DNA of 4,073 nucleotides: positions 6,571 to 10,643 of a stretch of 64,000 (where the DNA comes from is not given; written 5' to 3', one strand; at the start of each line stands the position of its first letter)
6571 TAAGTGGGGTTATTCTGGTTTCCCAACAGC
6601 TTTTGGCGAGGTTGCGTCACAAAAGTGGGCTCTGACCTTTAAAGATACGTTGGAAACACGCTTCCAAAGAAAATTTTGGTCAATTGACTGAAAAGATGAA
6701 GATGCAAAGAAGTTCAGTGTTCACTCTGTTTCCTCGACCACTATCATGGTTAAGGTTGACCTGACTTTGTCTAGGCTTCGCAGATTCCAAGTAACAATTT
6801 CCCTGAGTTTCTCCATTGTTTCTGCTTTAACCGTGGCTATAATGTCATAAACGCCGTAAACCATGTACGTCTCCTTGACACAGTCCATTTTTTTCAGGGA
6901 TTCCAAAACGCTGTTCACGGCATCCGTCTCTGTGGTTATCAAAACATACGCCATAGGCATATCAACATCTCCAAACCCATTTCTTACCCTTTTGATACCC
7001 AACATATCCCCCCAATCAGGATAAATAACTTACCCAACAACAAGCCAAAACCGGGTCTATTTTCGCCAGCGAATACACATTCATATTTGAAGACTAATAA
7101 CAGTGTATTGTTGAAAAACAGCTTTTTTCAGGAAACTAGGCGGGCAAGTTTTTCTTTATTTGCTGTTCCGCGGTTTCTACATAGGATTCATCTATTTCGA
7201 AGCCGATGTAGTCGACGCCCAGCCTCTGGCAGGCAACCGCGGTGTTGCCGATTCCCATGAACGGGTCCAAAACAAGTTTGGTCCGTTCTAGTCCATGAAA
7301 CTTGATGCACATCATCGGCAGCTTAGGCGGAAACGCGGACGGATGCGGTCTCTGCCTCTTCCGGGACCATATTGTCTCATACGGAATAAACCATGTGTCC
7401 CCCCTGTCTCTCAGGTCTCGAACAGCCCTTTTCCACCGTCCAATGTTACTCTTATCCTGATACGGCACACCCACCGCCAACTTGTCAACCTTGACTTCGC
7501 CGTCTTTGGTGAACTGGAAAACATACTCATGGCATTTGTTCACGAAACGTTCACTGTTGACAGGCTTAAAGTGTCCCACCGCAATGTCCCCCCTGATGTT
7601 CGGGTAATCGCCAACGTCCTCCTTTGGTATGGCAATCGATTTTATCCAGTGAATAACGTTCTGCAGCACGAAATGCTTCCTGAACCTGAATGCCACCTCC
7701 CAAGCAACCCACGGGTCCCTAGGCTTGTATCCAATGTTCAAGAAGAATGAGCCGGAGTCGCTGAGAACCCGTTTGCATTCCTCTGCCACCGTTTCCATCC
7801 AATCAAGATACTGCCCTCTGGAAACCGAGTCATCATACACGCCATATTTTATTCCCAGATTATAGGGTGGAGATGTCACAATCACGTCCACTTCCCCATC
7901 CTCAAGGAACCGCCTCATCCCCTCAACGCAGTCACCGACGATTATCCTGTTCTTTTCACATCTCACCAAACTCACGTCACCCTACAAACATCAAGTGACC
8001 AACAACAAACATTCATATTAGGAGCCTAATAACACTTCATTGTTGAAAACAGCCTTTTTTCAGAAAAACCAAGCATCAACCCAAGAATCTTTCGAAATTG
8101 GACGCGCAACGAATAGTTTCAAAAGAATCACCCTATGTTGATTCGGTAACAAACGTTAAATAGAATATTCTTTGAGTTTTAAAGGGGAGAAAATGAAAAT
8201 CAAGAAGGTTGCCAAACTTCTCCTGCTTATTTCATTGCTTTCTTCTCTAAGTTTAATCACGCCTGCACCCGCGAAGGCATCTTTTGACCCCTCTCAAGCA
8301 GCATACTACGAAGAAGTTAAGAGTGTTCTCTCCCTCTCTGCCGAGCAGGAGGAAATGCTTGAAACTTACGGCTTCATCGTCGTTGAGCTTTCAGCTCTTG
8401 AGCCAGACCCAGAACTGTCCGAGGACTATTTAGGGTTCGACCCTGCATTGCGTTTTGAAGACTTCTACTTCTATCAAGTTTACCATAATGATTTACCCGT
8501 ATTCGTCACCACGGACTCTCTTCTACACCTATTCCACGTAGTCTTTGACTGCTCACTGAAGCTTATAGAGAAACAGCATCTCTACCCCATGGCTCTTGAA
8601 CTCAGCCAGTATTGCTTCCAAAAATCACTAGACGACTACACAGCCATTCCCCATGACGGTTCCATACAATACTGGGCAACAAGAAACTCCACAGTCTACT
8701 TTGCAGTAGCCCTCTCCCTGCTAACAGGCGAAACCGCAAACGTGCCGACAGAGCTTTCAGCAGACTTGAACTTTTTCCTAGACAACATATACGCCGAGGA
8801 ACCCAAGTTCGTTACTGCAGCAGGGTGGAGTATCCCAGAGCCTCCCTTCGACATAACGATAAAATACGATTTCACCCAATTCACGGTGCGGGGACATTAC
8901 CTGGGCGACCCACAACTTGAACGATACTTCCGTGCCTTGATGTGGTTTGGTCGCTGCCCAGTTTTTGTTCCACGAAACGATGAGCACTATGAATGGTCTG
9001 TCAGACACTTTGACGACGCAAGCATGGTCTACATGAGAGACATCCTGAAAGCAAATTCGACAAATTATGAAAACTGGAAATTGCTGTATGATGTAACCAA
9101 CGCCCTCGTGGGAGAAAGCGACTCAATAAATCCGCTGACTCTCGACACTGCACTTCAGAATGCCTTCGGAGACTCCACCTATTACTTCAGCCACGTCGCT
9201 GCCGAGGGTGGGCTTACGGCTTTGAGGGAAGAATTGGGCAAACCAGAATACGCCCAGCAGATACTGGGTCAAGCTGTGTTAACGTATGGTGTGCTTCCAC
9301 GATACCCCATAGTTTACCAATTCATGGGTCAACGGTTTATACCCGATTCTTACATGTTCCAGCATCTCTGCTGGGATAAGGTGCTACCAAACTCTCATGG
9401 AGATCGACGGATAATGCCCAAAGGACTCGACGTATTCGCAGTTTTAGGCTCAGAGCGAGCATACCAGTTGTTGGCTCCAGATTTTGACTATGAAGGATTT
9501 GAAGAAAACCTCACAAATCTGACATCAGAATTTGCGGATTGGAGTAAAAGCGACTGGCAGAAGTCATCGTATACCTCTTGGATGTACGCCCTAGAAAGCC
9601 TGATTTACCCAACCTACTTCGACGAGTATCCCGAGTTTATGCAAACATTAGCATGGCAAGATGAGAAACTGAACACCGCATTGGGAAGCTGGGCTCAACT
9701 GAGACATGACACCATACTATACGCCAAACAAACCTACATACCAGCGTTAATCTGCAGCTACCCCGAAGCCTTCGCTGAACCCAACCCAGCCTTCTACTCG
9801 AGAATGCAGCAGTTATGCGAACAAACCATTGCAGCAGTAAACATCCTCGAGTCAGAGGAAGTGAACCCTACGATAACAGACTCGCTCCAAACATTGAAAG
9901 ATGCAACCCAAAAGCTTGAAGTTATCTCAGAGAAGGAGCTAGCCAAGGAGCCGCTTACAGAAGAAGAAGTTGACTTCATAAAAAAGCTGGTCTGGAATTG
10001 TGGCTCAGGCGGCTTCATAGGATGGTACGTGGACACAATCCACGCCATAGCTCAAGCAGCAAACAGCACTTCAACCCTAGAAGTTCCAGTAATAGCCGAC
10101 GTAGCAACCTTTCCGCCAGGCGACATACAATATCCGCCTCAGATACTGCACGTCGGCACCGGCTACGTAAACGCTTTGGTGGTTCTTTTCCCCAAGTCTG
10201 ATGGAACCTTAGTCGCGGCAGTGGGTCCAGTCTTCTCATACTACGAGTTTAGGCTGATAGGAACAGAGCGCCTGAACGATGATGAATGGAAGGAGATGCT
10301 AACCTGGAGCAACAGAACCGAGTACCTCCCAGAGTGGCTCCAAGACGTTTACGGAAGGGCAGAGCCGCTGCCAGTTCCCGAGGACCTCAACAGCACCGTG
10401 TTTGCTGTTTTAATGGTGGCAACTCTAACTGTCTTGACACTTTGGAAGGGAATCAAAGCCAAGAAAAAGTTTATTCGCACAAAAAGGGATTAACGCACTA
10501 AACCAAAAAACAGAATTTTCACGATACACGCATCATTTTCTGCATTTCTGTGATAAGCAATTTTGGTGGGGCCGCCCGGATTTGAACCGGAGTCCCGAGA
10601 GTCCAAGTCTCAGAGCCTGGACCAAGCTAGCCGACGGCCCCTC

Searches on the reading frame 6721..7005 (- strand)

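Call 12: search_protein_families(library=pfam, proteins=[window:6721-7005:-])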
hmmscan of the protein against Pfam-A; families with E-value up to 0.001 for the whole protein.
window:6721-7005:- (94 aa): 2 families
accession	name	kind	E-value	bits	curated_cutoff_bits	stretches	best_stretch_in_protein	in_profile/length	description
PF01037.27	AsnC_trans_reg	-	8.1e-14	51.7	25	1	21-92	1-73/73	Lrp/AsnC ligand binding domain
PF22482.2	AsnC_trans_reg_3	-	0.00088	19.8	24.4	0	27-89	13-82/95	PF0864 C-terminal dimeric alpha+beta barrel domain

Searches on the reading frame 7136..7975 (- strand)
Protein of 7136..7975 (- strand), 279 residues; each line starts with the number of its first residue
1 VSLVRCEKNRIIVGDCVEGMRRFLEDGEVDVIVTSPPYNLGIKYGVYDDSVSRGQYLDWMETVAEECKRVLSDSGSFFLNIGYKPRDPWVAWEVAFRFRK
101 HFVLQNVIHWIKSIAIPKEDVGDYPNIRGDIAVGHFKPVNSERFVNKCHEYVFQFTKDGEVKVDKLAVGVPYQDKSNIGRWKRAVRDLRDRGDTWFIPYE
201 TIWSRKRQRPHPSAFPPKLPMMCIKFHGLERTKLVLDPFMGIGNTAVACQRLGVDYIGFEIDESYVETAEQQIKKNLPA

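Call 12: search_protein_families(library=pfam, proteins=[window:7136-7975:-])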
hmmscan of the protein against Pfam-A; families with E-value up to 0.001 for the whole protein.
window:7136-7975:- (279 aa): 1 family
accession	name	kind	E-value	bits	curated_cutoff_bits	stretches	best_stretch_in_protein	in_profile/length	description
PF01555.25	N6_N4_Mtase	-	3.6e-47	161.6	26.7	1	29-270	1-220/221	DNA methylase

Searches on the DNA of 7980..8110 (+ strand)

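Call 60: search_rna_families(source=window, start=7980, end=8110, threshold=evalue, max_evalue=10)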
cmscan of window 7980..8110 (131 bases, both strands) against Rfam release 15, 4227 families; matches with E-value up to 10: 2.
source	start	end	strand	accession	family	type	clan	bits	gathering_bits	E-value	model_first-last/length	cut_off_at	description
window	8058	8086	-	RF00571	SNORD65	Gene; snRNA; snoRNA; CD-box;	CL00057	10.7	41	4.5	45-73/73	no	Small nucleolar RNA SNORD65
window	8001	8087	-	RF02189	ST7-OT4_3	Gene; lncRNA;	-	10.1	50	1.4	215-302/302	no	ST7 overlapping transcript 4 conserved region 3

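Call 61: search_dna_similar(query=window:8005-8080:+, collection=phages, mode=distant, max_evalue=0.01)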
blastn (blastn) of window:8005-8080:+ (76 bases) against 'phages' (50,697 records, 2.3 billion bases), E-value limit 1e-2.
No match.

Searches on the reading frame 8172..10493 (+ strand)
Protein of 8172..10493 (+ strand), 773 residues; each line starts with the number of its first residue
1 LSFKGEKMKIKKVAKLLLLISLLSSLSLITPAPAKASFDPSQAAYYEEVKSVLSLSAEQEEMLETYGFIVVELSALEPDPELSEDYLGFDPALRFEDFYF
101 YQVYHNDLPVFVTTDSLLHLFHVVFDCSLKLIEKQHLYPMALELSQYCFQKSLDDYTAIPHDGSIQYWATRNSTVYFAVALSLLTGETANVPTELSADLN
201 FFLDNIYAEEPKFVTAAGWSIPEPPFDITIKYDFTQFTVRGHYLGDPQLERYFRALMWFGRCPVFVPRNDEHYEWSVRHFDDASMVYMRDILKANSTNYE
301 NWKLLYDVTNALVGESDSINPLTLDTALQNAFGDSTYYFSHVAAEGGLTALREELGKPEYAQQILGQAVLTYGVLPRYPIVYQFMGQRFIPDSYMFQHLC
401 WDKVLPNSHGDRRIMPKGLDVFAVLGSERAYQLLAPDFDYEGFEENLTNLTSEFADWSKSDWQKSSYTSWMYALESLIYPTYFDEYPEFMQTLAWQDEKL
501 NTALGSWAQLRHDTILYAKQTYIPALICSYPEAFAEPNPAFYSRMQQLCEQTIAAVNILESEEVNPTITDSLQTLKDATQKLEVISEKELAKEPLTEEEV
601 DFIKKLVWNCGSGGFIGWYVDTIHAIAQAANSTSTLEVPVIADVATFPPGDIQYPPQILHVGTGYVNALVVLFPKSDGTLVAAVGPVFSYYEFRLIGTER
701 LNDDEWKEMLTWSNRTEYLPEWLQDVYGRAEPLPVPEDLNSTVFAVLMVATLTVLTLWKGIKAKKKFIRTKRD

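Call 12: search_protein_families(library=pfam, proteins=[window:8172-10493:+])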
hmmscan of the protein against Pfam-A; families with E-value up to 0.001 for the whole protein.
window:8172-10493:+ (773 aa): 1 family
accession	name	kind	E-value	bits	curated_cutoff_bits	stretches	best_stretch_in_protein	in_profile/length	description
PF11369.13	DUF3160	-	1.5e-154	516.4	25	1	57-722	2-631/632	Protein of unknown function (DUF3160)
